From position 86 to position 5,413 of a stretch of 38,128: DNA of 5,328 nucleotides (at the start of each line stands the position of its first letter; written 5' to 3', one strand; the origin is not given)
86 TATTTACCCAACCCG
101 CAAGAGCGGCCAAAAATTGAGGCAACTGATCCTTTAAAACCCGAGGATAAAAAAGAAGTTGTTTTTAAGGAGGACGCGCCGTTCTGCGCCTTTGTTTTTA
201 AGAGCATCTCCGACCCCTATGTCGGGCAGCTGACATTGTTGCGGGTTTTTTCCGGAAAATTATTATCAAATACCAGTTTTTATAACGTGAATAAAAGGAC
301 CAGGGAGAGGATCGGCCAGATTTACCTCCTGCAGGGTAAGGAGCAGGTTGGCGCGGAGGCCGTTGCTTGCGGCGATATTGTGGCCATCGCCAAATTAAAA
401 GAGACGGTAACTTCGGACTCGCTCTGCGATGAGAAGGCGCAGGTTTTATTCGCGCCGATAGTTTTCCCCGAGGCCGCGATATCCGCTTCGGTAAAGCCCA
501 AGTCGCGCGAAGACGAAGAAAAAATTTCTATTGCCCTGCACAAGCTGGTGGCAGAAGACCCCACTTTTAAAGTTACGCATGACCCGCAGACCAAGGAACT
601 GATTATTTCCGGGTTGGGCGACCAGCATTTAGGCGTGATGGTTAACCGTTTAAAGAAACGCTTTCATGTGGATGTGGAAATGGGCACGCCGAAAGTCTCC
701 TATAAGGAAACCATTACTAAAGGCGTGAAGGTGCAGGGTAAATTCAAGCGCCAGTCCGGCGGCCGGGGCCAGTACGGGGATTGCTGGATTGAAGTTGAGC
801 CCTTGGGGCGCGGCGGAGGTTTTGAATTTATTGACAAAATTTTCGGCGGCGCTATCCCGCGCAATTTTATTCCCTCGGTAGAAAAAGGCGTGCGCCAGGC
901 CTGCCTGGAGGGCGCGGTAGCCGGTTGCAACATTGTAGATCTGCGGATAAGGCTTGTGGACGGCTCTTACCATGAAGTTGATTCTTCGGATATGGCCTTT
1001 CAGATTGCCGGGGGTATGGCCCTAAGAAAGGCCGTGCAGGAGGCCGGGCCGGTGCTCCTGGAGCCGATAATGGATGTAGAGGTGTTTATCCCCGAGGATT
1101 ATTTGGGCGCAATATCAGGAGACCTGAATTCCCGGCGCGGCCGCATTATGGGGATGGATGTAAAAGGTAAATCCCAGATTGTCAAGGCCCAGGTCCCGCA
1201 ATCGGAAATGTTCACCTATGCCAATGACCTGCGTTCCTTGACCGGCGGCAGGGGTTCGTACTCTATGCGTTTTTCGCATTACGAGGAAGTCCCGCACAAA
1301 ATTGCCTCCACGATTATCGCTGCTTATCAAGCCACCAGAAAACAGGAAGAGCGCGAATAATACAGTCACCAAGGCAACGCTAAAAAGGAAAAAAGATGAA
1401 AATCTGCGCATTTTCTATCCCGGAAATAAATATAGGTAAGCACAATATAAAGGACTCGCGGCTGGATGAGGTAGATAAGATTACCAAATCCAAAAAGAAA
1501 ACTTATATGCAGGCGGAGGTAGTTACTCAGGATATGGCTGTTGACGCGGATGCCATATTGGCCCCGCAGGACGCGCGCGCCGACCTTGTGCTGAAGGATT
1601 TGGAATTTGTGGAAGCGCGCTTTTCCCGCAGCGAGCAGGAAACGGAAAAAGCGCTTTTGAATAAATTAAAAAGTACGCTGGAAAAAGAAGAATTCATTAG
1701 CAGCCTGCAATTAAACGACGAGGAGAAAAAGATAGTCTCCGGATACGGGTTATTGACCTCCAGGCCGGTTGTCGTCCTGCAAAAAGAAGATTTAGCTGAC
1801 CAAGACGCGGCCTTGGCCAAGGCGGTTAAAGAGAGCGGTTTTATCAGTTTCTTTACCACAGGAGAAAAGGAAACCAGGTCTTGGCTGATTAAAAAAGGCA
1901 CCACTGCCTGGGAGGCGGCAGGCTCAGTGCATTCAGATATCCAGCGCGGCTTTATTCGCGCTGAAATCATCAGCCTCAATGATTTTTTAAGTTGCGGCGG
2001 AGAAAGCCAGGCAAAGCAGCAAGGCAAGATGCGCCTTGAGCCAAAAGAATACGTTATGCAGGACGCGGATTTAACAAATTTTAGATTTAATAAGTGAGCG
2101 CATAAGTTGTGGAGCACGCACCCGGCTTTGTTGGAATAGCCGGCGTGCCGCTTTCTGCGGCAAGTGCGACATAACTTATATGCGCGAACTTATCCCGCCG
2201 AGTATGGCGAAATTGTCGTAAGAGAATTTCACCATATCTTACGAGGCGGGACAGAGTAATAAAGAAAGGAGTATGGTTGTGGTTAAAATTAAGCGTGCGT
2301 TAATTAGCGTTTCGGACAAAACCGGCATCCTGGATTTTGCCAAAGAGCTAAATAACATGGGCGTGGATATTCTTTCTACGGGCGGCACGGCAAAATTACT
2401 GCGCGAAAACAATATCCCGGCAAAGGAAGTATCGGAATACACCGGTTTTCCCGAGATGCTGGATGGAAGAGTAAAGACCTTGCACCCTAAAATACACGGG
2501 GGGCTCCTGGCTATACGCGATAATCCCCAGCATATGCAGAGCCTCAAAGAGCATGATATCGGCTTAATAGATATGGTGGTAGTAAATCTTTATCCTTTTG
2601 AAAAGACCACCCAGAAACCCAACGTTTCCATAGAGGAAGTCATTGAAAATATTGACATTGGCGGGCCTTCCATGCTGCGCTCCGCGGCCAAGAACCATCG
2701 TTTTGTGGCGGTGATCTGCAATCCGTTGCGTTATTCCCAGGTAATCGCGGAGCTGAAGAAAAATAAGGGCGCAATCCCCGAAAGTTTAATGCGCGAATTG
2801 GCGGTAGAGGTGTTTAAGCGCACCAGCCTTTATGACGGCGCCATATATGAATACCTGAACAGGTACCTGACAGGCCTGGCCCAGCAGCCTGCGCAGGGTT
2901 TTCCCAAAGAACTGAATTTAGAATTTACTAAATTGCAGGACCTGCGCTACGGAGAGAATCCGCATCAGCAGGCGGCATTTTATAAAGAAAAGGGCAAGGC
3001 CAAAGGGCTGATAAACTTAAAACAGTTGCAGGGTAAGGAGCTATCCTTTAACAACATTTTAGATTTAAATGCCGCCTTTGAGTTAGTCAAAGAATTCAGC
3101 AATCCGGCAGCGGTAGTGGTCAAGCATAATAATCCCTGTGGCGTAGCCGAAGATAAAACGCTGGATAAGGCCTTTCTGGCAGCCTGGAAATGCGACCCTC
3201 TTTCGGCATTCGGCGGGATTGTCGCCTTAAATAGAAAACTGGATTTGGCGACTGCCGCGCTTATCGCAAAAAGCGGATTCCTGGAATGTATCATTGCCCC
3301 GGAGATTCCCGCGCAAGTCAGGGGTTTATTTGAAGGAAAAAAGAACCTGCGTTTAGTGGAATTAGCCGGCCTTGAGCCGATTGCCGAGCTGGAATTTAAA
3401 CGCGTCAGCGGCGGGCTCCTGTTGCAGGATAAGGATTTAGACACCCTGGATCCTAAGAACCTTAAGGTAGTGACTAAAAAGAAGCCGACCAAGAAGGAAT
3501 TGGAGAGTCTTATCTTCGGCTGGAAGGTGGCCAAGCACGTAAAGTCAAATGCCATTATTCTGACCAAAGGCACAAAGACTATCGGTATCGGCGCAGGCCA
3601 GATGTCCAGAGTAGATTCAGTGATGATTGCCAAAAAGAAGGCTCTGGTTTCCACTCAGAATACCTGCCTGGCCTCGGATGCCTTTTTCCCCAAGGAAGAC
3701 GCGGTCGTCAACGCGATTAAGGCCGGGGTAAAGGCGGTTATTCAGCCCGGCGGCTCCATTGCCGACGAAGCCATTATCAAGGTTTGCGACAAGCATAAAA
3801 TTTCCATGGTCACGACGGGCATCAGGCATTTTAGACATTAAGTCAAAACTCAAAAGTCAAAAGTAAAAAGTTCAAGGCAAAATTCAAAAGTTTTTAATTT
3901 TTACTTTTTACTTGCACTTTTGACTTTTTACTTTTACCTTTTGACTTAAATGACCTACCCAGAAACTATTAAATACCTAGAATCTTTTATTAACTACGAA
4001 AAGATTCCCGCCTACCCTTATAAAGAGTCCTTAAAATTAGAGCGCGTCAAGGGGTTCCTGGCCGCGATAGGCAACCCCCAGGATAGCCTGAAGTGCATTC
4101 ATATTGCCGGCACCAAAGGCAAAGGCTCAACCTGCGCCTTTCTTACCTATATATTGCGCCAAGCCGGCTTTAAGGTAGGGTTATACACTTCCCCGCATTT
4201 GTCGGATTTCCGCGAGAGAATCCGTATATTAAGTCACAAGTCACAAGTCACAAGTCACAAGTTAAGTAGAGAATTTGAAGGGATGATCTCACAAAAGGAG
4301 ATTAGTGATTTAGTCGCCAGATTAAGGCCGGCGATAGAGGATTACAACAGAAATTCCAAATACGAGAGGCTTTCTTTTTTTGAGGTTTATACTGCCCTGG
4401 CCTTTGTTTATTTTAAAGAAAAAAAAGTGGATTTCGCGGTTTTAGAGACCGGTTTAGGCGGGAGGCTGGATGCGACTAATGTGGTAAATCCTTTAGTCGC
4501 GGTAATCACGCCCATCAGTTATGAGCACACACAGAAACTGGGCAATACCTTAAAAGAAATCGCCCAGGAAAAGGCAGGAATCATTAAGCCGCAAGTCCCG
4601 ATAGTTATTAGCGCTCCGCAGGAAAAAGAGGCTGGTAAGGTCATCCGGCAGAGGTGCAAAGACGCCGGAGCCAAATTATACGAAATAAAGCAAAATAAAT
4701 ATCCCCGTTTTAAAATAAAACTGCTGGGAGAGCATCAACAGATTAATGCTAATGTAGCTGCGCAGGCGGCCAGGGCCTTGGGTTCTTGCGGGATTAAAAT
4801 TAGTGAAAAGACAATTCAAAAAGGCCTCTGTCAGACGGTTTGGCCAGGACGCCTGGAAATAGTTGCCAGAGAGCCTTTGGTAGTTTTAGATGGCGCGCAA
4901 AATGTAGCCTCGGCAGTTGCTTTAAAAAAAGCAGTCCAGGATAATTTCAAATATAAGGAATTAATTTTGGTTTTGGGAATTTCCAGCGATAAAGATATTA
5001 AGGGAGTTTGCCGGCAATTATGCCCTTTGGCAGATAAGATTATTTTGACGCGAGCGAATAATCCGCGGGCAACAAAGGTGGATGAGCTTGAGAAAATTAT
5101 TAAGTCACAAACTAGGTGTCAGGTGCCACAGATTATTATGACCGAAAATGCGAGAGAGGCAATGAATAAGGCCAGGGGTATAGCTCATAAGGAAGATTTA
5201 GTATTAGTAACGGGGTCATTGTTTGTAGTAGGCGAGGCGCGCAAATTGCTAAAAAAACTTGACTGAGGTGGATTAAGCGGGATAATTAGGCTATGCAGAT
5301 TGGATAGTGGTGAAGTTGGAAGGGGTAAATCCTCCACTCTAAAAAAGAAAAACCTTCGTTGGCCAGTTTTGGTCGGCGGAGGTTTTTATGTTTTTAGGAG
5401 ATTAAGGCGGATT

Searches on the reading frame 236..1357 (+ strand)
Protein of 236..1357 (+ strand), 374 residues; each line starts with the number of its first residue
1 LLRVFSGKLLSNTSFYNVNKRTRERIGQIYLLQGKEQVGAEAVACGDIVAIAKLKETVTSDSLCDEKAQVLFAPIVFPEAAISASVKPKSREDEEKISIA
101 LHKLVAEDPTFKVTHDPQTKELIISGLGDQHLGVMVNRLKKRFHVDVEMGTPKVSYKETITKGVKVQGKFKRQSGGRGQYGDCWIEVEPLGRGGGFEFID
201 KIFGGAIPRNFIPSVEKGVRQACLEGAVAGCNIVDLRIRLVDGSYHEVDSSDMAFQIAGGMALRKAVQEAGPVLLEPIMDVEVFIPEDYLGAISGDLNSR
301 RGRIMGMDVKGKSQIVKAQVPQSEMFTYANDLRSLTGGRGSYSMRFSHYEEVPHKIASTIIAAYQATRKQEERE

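Call 54: search_protein_families(library=pfam, proteins=[window:236-1357:+], max_evalue=0.00001)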
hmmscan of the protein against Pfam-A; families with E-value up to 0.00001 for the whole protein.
window:236-1357:+ (374 aa): 5 families
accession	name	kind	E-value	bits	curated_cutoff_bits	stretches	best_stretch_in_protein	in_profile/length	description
PF03764.24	EFG_IV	-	1.8e-45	154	24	1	152-270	1-120/121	Elongation factor G, domain IV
PF00679.30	EFG_C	-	3.1e-30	104.5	27.9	1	273-358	1-87/89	Elongation factor G C-terminus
PF14492.12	EFG_III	-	7.3e-28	96.9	27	1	77-150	1-74/75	Elongation Factor G, domain III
PF22042.2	EF-G_D2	-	2.3e-08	34.5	27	1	2-65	21-83/84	Elongation factor G domain 2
PF03144.31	GTP_EFTU_D2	-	1.7e-06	28.8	30.3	1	3-64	7-73/73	Elongation factor Tu domain 2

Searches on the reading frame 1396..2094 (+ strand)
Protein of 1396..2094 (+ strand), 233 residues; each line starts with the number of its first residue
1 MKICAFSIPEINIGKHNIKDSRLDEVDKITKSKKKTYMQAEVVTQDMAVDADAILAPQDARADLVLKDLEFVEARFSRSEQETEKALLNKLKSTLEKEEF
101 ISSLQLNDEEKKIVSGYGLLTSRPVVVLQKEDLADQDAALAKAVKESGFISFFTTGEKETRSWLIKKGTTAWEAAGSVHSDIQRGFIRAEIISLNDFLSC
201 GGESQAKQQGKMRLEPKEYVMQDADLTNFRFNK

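Call 54: search_protein_families(library=pfam, proteins=[window:1396-2094:+], max_evalue=0.00001)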
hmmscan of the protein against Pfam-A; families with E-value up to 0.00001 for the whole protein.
window:1396-2094:+ (233 aa): 1 family
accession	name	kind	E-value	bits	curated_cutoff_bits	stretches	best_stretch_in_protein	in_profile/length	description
PF06071.19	YchF-GTPase_C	-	3.5e-34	117.2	27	1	150-232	2-84/84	Protein of unknown function (DUF933)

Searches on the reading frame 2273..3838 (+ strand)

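Call 54: search_protein_families(library=pfam, proteins=[window:2273-3838:+], max_evalue=0.00001)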
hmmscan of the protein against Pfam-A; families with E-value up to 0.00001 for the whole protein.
window:2273-3838:+ (522 aa): 2 families
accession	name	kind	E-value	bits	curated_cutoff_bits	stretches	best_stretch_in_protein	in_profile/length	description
PF01808.24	AICARFT_IMPCHas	-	1.5e-116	389.6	25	1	138-456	1-311/311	AICARFT/IMPCHase bienzyme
PF02142.27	MGS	-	7.5e-29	100.1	24.1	1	18-132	1-93/94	MGS-like domain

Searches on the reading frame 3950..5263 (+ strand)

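Call 54: search_protein_families(library=pfam, proteins=[window:3950-5263:+], max_evalue=0.00001)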
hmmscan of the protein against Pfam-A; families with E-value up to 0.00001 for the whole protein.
window:3950-5263:+ (438 aa): 2 families
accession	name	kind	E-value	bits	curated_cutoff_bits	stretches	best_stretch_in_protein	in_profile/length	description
PF02875.26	Mur_ligase_C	-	1e-17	65.6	28.4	1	300-423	1-126/127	Mur ligase, glutamate ligase domain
PF08245.18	Mur_ligase_M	-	4.1e-11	43.6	24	1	154-244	51-143/200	Mur ligase middle domain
